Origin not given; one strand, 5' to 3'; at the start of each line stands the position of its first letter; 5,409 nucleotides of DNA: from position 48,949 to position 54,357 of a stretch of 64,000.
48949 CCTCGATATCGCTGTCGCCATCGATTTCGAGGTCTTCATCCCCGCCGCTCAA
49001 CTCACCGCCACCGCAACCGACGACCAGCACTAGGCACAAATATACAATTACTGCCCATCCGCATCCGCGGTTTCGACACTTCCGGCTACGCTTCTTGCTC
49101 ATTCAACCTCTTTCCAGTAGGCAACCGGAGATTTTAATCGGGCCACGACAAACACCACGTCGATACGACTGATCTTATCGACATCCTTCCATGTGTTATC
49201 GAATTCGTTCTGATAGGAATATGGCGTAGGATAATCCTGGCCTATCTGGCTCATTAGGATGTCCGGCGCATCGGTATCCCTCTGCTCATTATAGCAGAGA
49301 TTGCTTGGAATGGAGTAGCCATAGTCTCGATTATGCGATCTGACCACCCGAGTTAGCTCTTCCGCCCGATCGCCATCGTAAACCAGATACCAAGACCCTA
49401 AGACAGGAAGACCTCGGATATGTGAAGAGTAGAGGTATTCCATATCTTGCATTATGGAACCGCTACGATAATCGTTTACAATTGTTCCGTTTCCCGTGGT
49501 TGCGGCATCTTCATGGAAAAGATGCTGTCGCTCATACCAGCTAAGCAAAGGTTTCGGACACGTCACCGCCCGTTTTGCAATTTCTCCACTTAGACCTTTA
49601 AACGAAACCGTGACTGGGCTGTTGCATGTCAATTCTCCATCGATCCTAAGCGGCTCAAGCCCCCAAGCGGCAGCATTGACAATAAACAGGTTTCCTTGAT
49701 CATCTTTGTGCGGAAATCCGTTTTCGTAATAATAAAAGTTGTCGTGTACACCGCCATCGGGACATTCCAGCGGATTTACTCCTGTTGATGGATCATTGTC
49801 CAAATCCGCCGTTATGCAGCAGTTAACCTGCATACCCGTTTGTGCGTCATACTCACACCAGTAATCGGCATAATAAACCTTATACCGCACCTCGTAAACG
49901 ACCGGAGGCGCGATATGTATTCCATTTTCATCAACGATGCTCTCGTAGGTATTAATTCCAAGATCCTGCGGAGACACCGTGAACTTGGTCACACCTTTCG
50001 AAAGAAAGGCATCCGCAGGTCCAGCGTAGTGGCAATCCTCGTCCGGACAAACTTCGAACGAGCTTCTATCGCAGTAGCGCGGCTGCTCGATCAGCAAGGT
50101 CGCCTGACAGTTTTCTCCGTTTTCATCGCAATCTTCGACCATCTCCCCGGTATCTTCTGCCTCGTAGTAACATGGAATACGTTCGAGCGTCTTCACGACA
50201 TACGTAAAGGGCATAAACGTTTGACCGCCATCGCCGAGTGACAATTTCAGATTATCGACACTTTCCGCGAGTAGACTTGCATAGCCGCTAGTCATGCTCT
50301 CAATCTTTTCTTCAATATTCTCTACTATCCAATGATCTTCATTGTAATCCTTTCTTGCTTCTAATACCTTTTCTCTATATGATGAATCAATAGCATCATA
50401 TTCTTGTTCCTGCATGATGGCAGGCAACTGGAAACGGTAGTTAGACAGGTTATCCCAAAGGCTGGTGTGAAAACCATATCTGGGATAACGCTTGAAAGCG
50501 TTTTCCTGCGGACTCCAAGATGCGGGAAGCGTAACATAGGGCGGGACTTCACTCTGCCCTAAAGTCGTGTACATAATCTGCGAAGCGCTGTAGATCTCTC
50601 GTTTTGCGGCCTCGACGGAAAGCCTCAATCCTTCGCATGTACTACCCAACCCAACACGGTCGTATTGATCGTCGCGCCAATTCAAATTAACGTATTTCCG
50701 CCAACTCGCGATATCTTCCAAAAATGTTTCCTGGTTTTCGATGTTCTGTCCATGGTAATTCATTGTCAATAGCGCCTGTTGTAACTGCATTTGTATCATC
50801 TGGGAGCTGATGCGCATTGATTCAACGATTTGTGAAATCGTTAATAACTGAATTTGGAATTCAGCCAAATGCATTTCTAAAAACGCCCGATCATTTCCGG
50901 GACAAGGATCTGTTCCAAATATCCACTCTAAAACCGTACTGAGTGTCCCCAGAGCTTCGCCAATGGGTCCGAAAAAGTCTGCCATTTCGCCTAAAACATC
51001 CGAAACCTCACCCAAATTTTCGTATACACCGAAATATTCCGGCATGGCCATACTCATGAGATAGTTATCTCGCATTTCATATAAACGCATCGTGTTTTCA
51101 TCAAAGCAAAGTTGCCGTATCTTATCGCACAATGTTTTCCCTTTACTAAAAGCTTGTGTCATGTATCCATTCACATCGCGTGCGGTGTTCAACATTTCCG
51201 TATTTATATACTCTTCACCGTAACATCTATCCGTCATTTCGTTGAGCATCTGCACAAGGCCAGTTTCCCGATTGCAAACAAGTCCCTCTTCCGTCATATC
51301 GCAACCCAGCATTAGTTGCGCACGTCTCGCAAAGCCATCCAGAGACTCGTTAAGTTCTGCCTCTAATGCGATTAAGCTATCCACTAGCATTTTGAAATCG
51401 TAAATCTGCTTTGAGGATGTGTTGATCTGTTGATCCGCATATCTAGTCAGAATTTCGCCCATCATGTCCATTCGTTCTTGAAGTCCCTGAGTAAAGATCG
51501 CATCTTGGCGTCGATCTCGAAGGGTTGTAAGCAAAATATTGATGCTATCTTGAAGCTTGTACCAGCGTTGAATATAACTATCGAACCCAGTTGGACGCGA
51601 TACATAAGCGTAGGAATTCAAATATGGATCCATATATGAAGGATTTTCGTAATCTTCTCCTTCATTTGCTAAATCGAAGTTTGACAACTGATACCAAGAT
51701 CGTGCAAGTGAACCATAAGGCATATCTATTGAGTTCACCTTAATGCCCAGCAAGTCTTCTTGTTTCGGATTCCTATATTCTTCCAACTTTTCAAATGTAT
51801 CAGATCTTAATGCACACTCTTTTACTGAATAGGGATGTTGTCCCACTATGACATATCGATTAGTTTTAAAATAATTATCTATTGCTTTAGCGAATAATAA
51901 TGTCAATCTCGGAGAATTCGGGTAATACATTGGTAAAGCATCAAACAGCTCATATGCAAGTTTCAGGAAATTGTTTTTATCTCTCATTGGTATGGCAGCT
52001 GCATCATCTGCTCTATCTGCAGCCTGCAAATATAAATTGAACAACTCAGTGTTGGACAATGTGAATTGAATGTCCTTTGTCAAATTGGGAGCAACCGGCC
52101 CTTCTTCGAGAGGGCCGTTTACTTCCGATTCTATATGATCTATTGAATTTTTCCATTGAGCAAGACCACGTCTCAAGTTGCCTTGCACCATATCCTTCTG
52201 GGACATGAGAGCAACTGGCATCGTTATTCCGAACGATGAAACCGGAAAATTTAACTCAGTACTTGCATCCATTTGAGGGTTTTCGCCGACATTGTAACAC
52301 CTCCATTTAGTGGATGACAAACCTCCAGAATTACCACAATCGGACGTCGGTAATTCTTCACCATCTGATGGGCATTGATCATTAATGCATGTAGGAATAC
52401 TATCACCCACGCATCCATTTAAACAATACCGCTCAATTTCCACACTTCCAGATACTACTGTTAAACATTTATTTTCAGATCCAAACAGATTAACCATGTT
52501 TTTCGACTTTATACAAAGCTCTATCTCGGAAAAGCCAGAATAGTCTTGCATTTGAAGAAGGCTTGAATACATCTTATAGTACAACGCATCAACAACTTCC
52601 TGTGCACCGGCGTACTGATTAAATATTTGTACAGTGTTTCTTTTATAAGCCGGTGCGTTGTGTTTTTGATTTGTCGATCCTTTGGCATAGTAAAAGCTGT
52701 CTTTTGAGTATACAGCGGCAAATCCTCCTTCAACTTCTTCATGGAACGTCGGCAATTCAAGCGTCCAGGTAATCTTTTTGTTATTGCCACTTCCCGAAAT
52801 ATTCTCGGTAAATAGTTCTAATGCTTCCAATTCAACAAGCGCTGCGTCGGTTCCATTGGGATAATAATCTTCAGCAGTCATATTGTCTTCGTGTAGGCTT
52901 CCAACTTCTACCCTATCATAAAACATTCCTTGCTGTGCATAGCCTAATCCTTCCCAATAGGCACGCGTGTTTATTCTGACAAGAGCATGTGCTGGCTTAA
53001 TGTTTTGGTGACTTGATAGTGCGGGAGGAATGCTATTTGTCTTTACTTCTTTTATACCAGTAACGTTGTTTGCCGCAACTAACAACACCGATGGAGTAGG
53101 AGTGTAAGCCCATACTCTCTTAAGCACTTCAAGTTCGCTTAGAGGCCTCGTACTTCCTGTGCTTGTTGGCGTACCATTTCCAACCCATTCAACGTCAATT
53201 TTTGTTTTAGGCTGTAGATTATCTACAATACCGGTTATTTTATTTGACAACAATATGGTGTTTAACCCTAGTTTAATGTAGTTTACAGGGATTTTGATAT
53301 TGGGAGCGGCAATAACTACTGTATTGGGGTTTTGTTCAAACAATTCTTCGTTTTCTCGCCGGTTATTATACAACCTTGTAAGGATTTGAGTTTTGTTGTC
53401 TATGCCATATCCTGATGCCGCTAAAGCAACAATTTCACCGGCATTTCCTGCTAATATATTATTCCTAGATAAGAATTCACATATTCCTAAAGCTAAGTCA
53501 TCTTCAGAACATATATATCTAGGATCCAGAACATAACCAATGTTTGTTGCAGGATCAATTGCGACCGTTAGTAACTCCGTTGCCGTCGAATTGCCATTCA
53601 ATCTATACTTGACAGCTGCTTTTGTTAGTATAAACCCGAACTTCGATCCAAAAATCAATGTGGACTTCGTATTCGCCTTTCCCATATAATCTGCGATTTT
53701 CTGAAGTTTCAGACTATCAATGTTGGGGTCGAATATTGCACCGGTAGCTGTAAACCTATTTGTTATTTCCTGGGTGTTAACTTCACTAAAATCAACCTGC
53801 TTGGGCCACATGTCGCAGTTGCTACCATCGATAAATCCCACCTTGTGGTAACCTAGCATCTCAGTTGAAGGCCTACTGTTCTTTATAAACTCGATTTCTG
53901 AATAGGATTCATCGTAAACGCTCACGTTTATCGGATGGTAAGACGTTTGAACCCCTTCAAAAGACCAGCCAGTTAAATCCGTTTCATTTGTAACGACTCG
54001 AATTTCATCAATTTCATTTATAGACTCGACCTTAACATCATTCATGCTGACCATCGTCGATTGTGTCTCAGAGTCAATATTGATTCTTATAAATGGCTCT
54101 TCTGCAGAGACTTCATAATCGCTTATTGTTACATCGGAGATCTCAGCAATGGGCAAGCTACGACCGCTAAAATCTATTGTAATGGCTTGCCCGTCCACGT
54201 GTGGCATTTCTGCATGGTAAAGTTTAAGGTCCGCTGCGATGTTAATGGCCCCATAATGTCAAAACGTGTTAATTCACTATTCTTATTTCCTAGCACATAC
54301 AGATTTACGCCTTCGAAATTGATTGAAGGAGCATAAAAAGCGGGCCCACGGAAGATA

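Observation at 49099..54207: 1702-aa orphan giant protein: extracellular-looking Cys clusters but no export signal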

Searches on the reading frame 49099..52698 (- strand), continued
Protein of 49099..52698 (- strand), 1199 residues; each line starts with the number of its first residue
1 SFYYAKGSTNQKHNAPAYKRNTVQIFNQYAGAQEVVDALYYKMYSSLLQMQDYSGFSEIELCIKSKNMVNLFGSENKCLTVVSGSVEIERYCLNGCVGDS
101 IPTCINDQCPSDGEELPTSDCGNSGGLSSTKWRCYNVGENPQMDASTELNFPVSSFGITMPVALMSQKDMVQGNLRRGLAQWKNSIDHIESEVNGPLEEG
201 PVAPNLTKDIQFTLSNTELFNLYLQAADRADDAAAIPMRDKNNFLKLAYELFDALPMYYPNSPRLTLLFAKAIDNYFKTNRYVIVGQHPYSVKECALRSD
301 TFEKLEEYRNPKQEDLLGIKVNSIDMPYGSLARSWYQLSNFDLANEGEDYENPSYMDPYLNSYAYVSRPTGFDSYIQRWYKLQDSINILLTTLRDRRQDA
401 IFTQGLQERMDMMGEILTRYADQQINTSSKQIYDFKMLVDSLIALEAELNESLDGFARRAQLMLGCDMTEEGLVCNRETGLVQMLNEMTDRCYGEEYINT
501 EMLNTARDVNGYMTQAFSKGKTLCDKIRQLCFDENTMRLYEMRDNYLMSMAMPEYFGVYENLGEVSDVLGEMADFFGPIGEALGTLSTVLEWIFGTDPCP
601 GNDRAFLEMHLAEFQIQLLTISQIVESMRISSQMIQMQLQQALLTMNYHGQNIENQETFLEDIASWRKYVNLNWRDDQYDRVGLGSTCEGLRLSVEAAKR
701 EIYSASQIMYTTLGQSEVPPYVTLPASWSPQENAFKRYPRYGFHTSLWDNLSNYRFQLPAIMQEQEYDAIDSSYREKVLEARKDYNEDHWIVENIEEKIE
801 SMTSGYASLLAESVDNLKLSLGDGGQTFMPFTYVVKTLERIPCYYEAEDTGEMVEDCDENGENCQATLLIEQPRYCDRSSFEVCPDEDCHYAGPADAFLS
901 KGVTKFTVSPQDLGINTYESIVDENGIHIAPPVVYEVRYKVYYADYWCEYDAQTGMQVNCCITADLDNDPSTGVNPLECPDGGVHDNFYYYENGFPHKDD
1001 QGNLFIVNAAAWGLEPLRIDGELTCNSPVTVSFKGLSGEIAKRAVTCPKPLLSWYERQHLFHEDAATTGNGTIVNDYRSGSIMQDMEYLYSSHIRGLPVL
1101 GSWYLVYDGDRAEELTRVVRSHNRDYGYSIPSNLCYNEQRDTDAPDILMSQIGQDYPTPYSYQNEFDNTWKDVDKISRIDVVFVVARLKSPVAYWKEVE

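Call 91: search_protein_families(library=ncbifam, proteins=[P0002, L083:113-5860:+, P0005, L081:18832-20163:+, L081:20219-22567:+], max_evalue=0.01)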
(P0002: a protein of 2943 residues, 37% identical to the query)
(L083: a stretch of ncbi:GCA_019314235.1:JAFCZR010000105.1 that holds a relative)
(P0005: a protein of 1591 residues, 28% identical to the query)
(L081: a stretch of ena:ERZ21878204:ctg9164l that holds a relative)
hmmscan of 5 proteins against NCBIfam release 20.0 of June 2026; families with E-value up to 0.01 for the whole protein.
P0002 (2943 aa): 0 families

L083:113-5860:+ (1916 aa): 0 families

P0005 (1591 aa): 0 families

L081:18832-20163:+ (443 aa): 0 families

L081:20219-22567:+ (782 aa): 8 families
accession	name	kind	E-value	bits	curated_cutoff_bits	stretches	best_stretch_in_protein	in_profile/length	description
TIGR02171.1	Fb_sc_TIGR02171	subfamily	7.4e-18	63.9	544.35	1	496-773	59-280/912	TIGR02171 family lipoprotein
TIGR03525.2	GldK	equivalog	9.7e-11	41.6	350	1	607-775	253-406/408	T9SS ring complex lipoprotein PorK/GldK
NF051459.1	pyoverdine_PvdO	equivalog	4.5e-09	35.8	500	1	680-776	191-280/280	dihydropyoverdine dehydrogenase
NF041186.1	SenA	equivalog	2.3e-05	23.9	420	1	607-773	287-381/382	selenoneine synthase SenA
TIGR03440.2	egtB_TIGR03440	equivalog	6.2e-05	22.3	360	1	608-772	291-412/413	ergothioneine biosynthesis protein EgtB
TIGR03524.1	GldJ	equivalog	0.00013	20.8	458.2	0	604-642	259-295/559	gliding motility lipoprotein GldJ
TIGR03530.1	GldJ_short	equivalog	0.0045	16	382.9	0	687-709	296-318/396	gliding motility lipoprotein GldJ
TIGR04344.1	ovoA_Nterm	equivalog_domain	0.0058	15.6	400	0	682-773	360-444/444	5-histidylcysteine sulfoxide synthase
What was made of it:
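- Tried and rejected: NCBIfam on the relatives gave nothing (call 91).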

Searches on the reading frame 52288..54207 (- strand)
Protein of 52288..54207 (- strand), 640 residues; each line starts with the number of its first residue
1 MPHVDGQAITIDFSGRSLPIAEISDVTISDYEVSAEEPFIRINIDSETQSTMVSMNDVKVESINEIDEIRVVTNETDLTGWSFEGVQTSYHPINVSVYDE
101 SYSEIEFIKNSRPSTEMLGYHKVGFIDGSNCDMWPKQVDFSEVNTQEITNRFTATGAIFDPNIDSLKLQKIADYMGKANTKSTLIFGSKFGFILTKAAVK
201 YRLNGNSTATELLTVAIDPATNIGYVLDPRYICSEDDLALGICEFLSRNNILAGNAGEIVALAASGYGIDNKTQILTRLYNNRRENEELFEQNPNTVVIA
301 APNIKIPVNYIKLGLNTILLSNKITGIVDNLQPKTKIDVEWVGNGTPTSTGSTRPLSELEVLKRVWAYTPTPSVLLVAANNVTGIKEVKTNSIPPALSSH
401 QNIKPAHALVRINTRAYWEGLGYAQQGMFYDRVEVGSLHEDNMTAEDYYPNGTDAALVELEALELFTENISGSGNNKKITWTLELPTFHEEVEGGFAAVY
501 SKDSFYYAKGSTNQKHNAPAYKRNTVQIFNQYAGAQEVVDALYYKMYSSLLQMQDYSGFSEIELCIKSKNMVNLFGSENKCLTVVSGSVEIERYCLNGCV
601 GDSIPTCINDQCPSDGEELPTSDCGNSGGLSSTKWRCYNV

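Call 70: predict_structure(alignment_id=A5)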
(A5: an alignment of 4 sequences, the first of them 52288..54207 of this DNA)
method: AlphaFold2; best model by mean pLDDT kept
length: 640 residues; sequences in the alignment: 4
mean_pLDDT: 38.5   pTM: 0.39
mean pLDDT of the five models: 38.5, 37.8, 37.0, 34.5, 33.1
residues with pLDDT >= 90: 0; 70-90: 22; 50-70: 125; < 50: 493
segments of 3 or more residues with pLDDT < 50: 1-6, 15-19, 30-36, 46-52, 62-68, 73-182, 253-257, 263-265, 281-292, 320-323, 328-640
pLDDT, mean of each block of 10 residues (from residue 1): 45 49 52 46 48 49 48 46 42 45 25 25 28 38 38 33 35 36 51 68 55 70 69 62 63 48 54 67 42 51 55 53 47 29 25 30 34 43 46 35 30 25 23 23 24 25 26 25 24 26 26 26 26 29 30 29 28 30 26 26 29 32 29 25
secondary structure, 60 per line:
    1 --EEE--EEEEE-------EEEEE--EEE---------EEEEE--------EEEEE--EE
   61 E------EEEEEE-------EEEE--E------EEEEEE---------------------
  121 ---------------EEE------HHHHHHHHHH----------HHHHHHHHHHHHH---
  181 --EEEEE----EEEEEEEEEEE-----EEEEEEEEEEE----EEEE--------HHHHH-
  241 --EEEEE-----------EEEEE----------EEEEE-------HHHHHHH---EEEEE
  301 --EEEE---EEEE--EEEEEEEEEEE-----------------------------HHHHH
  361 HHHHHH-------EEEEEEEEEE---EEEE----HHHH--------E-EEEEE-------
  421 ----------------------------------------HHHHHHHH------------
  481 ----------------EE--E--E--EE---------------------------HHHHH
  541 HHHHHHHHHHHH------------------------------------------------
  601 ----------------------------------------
elements in order (helices of 4 or more, strands of 3 or more residues): E3-5 E8-12 E20-24 E27-29 E39-43 E52-56 E59-61 E68-73 E81-84 E94-99 E136-138 H145-154 H165-177 E183-187 E192-202 E208-218 E223-226 H235-239 E243-247 E259-263 E274-278 H286-292 E296-300 E303-306 E310-313 E316-326 H356-366 E374-383 E387-390 H395-398 E409-413 H461-468 H536-552
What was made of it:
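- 53878..54782 (-): Beta-helix-like repeat region that runs straight across the frameshift (upstream ORF about 840-1025 plus giant ORF 1-110). Short regular strands in the AlphaFold2 DSSP for giant residues 1-99 (call 70, low confidence).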

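Call 73: fold_search(model_id=the predicted structure, library=pdb)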
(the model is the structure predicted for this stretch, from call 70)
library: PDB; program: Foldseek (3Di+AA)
matches with E <= 10: 182; with E <= 0.001: 0
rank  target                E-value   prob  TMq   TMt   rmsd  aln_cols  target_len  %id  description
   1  1zbh_A                9.8e-01  0.05  0.05  0.08  19.5       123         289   11  3'-end specific recognition of histone mRNA stem-loop by 3'-exonuclease (released 2006-09-26)
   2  5gmk_A                1.2e+00  0.02  0.05  0.02  15.5       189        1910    7  Cryo-EM structure of the Catalytic Step I spliceosome (C complex) at 3.4 angstrom resolution (released 2016-08-17)
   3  5dkt                  1.4e+00  0.07  0.07  0.08  15.7       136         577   10  N-terminal His tagged apPOL exonuclease mutant (released 2016-08-10)
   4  4h8s_C                1.6e+00  0.08  0.07  0.11  13.9       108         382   15  Crystal structure of human APPL2BARPH domain (released 2012-10-17)
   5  7ygn_A                1.6e+00  0.02  0.05  0.05  17.6       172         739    9  Cryo-EM structure of the Mili in complex with piRNA (released 2024-01-24)
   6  3jcm_A                1.6e+00  0.02  0.05  0.02  15.4       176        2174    7  Cryo-EM structure of the spliceosomal U4/U6.U5 tri-snRNP (released 2016-02-24)
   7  5hzw_A                1.9e+00  0.01  0.07  0.07  24.4       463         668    8  Crystal structure of the orphan region of human endoglin/CD105 in complex with BMP9 (released 2017-06-07)
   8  8fex_B                2.0e+00  0.01  0.05  0.07  22.2       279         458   11  Inactivate state of Maribacter polysiphoniae Argonuate (short pAgo system) (released 2023-08-23)
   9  5zwm_A                2.1e+00  0.01  0.04  0.02  15.5       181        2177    8  Cryo-EM structure of the yeast pre-B complex at an average resolution of 3.4~4.6 angstrom (tri-snRNP and U2 snRNP Part (released 2018-08-29)
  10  7b9v_A                2.8e+00  0.01  0.05  0.02  15.7       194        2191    8  Yeast C complex spliceosome at 2.8 Angstrom resolution with Prp18/Slu7 bound (released 2021-03-10)
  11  6mzn                  2.9e+00  0.01  0.07  0.11  25.4       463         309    6  Zebrafish betaglycan orphan domain structure from tetragonal crystal form (released 2019-08-21)
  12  2z13                  3.1e+00  0.01  0.05  0.16  13.4       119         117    9  Crystal structure of the N-terminal DUF1126 in human EF-hand domain (released 2007-11-13)
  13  8j7s_A                3.1e+00  0.01  0.05  0.07  20.9       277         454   11  Structure of the SPARTA complex (released 2024-03-06)
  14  8wp2_I                3.1e+00  0.01  0.06  0.07  19.4       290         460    9  MapSPARTA tetramer bound with guide-target (released 2024-12-11)
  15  8z4f_B                3.2e+00  0.11  0.04  0.11   2.6        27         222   18  Pseudomurein Endoisopeptidases PeiP (released 2024-10-30)
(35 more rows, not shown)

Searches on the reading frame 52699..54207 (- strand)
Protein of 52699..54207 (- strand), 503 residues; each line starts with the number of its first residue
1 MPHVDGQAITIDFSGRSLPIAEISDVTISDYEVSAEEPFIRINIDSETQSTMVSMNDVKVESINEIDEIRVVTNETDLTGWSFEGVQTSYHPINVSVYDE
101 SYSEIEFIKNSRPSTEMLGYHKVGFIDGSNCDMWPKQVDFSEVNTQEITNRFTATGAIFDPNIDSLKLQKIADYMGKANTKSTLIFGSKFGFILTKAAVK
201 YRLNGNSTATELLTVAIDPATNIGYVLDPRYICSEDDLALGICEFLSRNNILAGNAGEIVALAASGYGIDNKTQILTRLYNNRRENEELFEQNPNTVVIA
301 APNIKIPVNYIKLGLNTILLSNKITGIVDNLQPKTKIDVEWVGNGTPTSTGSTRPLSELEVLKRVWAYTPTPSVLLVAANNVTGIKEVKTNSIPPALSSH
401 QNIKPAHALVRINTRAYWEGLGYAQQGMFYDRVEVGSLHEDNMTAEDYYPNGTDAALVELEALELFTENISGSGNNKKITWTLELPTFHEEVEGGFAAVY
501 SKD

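Call 30: find_homologous_proteins(query=window:52699-54207:-, max_evalue=0.01)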
Query window:52699-54207:-: 8000 candidates shared short words with the query, none scored E <= 0.01.
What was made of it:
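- Tried and rejected: It never returned P0002-P0005, and in call 30 it missed even the self match.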
